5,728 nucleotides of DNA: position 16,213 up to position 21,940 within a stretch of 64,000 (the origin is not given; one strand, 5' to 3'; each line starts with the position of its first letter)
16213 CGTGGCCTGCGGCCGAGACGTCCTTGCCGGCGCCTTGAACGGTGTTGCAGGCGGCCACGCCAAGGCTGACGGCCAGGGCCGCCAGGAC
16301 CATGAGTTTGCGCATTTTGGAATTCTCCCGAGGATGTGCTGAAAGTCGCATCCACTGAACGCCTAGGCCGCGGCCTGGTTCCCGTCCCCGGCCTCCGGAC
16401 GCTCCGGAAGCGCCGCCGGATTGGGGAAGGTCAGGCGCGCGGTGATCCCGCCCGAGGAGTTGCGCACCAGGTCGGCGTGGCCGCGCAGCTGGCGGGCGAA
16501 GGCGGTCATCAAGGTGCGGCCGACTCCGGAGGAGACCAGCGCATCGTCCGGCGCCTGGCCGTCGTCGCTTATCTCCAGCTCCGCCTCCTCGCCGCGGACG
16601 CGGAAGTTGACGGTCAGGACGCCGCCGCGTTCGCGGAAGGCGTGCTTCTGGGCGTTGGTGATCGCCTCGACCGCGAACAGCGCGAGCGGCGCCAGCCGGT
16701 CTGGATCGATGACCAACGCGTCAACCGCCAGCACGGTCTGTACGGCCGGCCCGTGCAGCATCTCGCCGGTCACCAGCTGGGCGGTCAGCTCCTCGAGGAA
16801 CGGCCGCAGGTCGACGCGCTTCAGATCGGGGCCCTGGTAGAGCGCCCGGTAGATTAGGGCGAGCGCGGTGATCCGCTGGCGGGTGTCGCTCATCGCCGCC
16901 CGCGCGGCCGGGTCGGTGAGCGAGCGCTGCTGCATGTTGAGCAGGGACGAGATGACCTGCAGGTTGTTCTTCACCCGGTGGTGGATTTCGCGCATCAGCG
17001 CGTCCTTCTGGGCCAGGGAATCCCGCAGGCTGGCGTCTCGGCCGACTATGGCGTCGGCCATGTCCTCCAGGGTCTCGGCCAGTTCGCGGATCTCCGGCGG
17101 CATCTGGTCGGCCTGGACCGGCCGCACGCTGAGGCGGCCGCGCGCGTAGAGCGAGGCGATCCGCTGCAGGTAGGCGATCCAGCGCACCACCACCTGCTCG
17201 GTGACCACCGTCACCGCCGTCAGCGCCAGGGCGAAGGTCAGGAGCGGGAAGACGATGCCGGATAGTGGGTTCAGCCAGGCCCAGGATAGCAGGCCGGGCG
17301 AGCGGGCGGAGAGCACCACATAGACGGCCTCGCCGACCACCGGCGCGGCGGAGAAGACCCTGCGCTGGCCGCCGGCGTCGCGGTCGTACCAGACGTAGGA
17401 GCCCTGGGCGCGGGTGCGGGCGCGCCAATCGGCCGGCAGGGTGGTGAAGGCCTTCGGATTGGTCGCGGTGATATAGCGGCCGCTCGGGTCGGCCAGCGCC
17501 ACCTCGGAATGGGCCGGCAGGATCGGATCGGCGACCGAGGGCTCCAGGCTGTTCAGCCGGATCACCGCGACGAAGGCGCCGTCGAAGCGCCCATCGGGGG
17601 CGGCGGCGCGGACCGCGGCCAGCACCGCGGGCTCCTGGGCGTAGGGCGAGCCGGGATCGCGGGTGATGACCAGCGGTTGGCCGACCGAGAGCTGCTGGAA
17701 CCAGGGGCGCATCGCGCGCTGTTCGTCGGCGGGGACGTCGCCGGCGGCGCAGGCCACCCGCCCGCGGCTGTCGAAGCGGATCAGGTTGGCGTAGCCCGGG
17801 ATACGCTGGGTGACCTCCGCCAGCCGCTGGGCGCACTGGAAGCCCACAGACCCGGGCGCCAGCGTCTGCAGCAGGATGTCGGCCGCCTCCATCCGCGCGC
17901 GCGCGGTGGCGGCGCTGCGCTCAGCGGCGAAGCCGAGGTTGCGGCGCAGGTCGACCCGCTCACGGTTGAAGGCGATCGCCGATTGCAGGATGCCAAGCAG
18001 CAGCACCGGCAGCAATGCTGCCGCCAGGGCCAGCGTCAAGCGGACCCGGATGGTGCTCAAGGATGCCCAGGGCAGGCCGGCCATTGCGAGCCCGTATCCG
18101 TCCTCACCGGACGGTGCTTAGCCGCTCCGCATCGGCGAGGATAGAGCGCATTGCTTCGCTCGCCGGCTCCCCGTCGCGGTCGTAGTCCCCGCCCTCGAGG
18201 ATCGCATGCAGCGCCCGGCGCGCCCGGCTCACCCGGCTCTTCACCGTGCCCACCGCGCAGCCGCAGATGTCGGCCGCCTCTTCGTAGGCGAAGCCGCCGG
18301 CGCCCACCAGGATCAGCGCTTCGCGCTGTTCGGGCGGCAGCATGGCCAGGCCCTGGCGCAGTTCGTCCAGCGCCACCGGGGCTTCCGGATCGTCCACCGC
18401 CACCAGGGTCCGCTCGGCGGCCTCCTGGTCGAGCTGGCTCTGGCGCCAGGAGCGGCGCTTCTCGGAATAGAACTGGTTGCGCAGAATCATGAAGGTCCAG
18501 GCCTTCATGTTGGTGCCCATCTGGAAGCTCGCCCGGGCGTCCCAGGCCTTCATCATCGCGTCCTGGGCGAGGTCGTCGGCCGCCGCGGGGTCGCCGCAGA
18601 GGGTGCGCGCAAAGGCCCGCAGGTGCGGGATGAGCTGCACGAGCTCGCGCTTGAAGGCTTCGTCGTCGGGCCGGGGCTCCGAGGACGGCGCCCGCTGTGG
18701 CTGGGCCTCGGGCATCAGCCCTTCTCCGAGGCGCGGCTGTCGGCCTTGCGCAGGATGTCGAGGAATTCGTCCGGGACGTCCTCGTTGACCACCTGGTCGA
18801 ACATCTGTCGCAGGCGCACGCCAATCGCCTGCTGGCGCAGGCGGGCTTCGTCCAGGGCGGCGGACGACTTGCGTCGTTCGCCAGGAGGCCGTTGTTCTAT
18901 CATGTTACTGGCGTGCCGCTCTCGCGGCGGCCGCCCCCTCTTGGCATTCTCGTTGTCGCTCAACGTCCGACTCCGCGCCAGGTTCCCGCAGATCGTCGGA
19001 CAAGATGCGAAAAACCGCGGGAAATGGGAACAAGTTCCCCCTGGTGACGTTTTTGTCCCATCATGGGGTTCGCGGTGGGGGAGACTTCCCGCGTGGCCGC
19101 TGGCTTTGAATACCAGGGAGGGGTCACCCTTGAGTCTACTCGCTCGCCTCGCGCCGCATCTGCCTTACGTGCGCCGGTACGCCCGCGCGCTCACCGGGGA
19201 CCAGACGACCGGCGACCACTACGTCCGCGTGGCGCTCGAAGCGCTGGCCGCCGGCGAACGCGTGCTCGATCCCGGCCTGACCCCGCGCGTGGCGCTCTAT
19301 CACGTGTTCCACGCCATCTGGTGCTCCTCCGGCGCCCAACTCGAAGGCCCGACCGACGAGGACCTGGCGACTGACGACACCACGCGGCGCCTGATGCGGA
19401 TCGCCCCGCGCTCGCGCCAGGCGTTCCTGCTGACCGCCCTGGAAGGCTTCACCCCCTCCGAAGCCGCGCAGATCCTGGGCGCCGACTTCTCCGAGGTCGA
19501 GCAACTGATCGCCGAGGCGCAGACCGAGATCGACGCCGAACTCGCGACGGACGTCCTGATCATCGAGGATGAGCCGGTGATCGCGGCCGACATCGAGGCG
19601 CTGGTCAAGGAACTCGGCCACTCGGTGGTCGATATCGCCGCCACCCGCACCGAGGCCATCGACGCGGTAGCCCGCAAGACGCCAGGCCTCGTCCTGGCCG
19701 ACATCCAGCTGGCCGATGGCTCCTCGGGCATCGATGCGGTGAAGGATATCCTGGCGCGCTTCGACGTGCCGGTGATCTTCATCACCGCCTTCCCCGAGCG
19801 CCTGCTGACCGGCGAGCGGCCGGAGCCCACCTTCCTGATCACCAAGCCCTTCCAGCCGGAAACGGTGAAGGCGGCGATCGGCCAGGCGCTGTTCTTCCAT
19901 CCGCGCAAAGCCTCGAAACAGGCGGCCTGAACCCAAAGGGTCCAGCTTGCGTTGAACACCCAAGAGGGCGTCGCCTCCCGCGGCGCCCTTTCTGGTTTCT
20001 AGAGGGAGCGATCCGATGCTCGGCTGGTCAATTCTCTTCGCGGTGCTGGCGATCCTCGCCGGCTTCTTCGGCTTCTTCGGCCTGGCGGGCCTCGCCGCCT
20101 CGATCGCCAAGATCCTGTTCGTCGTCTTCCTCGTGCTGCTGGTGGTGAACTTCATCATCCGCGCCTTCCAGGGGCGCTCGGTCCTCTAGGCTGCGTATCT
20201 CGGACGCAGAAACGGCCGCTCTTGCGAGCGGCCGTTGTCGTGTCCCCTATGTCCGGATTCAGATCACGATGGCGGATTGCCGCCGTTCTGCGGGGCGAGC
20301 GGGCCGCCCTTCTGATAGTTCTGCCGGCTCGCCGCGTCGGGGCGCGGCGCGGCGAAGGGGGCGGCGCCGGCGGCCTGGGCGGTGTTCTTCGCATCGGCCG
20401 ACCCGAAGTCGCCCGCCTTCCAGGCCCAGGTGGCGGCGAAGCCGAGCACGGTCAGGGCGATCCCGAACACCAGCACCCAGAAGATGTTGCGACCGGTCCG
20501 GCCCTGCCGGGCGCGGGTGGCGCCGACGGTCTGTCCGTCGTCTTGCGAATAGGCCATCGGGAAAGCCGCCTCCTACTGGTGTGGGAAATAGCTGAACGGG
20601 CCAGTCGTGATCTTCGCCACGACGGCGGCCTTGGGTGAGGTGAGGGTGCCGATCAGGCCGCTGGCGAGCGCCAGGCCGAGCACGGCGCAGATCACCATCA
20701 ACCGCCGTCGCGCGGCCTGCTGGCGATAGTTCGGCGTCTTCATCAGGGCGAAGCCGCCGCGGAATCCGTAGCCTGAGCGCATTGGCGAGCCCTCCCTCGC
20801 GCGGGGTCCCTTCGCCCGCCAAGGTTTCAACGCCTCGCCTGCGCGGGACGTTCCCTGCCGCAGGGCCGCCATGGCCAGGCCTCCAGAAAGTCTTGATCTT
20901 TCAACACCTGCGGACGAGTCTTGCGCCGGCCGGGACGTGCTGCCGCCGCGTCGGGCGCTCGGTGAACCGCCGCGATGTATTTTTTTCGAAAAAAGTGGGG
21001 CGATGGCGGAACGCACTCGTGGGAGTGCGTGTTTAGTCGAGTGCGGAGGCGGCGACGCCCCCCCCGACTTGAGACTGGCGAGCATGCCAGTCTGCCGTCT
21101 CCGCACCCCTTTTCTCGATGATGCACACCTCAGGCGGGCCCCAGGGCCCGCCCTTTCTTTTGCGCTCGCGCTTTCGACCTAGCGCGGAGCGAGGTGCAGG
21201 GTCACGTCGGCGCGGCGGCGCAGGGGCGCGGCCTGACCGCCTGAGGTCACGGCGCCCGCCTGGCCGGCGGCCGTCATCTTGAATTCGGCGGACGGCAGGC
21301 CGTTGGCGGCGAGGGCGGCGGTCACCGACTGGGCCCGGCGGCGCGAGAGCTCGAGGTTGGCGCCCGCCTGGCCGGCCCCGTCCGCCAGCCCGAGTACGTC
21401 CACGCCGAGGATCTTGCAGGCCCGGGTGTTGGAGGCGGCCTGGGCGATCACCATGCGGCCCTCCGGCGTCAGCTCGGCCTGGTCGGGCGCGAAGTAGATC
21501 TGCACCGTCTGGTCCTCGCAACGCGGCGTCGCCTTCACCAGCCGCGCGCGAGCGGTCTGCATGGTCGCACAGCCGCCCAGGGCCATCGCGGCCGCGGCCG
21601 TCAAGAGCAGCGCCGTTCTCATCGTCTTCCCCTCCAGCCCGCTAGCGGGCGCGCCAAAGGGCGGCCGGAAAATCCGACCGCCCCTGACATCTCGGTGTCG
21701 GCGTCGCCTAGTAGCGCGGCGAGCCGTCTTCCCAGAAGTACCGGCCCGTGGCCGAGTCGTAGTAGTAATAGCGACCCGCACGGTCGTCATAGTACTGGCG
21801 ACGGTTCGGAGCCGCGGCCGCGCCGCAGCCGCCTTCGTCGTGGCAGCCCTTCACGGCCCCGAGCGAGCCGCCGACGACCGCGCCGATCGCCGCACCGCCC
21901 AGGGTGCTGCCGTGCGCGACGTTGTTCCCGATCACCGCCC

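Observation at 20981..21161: Candidate GsrN-like sRNA in a gene-free gap of the GSR locus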

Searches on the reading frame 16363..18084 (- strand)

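Call 14: search_protein_families(library=pfam, proteins=[window:16363-18084:-], max_evalue=0.01)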
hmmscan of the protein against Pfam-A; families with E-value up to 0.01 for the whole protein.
window:16363-18084:- (573 aa): 6 families
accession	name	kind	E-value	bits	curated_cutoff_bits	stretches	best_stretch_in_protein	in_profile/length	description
PF07568.18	HisKA_2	-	6.6e-27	93.9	22.3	1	366-438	1-73/76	Histidine kinase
PF02743.24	dCache_1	-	2.8e-08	34.1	45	1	89-248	59-229/240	Cache domain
PF13581.12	HATPase_c_2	-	2.8e-06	27.8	27.4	1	457-515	22-81/127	Histidine kinase-like ATPase domain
PF07536.20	HWE_HK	-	7.3e-06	27.1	22.8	1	366-417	1-50/83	HWE histidine kinase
PF02518.31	HATPase_c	-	0.00043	21.1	26.4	1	472-555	11-109/111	Histidine kinase-, DNA gyrase B-, and HSP90-like ATPase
PF00672.30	HAMP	-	0.0032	18.2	25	0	313-346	20-51/53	HAMP domain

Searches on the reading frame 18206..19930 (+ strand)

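Call 14: search_protein_families(library=pfam, proteins=[window:18206-19930:+], max_evalue=0.01)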
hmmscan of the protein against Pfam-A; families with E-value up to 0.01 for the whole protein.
window:18206-19930:+ (574 aa): 5 families
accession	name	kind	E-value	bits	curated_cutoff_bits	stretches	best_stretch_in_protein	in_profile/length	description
PF22029.2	PhyR_sigma2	-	1.4e-22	79.9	27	1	315-369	1-55/55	Sigma2 domain of PhyR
PF22233.2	PhyR_sigma-like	-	6.5e-21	74.3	27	1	396-444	1-49/50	Response regulator PhyR, sigma-like domain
PF00072.30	Response_reg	-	4.4e-13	49.8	30.2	1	450-558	1-110/111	Response regulator receiver domain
PF08281.18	Sigma70_r4_2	-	3.3e-05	23.9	25.7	1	394-436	6-48/54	Sigma-70, region 4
PF17862.7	AAA_lid_3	-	0.003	17.5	27.2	0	485-501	4-20/45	AAA+ lid domain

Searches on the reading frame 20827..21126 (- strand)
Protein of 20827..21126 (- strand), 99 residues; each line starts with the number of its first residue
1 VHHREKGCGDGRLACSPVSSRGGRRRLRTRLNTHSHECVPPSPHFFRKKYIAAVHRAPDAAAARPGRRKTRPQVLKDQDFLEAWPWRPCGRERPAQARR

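Call 17: search_protein_families(library=pfam, proteins=[window:20827-21126:-], max_evalue=0.01)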
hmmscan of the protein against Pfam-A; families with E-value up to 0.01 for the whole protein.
window:20827-21126:- (99 aa): 0 families

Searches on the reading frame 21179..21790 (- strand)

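Call 14: search_protein_families(library=pfam, proteins=[window:21179-21790:-], max_evalue=0.01)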
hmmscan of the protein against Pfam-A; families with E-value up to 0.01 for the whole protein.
window:21179-21790:- (203 aa): 1 family
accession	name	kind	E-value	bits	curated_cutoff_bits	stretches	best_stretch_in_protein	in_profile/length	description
PF00691.25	OmpA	-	5.2e-12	46.4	27.2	1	99-186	1-90/98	OmpA family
